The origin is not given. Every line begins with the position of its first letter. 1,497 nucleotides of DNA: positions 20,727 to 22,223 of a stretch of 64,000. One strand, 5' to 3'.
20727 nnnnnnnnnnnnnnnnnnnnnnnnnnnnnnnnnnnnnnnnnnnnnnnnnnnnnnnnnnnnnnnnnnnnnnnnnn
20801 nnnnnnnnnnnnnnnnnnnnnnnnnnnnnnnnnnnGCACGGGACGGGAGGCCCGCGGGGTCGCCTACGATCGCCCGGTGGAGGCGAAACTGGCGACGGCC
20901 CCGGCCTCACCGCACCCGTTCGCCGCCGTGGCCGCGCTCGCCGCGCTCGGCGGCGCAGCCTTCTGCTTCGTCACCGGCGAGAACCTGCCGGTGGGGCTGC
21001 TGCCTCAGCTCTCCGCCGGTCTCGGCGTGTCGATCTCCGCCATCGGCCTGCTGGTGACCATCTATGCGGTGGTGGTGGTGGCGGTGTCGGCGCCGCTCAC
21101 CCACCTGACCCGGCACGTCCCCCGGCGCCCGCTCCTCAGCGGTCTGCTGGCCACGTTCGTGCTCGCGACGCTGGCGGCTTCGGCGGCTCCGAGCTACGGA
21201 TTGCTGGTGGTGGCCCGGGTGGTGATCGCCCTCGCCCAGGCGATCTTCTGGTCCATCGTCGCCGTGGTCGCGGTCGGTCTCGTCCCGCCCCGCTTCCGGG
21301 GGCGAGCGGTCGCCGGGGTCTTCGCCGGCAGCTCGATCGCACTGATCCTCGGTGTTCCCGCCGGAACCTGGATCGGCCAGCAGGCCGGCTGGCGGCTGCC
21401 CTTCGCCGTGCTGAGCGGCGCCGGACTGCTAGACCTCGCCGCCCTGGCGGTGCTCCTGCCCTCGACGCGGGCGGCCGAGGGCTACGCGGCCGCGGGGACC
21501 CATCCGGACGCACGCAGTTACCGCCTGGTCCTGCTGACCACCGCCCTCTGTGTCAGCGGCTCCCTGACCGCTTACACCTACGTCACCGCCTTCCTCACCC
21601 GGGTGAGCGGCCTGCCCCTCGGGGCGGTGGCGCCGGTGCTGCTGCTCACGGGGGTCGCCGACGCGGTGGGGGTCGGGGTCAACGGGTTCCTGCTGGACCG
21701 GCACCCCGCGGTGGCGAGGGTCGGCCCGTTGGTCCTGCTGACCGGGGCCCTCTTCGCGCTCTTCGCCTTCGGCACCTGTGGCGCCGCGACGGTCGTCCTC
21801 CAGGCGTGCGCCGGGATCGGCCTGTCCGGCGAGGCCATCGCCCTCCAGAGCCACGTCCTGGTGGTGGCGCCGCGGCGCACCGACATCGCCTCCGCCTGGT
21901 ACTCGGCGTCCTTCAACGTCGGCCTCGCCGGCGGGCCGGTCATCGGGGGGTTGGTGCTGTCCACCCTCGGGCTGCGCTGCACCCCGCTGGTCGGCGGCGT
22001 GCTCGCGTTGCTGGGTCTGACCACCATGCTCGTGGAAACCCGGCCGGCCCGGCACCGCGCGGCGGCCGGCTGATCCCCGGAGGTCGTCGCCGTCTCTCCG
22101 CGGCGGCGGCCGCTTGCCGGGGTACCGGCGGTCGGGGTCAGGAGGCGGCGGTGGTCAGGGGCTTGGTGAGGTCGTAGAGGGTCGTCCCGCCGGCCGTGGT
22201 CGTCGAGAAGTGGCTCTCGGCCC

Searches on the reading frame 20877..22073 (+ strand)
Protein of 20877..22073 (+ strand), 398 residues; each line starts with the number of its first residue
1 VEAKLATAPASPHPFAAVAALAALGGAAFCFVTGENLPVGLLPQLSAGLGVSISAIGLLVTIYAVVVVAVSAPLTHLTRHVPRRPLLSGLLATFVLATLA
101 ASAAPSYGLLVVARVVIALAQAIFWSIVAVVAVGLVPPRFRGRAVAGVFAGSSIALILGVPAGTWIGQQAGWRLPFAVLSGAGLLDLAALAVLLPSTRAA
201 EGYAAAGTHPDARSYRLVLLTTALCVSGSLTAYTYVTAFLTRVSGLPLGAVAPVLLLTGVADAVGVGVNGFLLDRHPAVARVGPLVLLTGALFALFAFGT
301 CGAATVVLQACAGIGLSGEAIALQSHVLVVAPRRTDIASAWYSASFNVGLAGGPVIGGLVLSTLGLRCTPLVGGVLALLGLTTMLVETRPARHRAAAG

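Call 27: search_protein_families(library=pfam, proteins=[window:20877-22073:+], max_evalue=0.0001)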
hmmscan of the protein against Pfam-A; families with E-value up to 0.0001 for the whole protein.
window:20877-22073:+ (398 aa): 1 family
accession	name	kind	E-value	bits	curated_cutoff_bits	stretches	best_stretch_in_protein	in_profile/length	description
PF07690.21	MFS_1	-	6.5e-39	134.2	33.4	2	26-333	3-325/347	Major Facilitator Superfamily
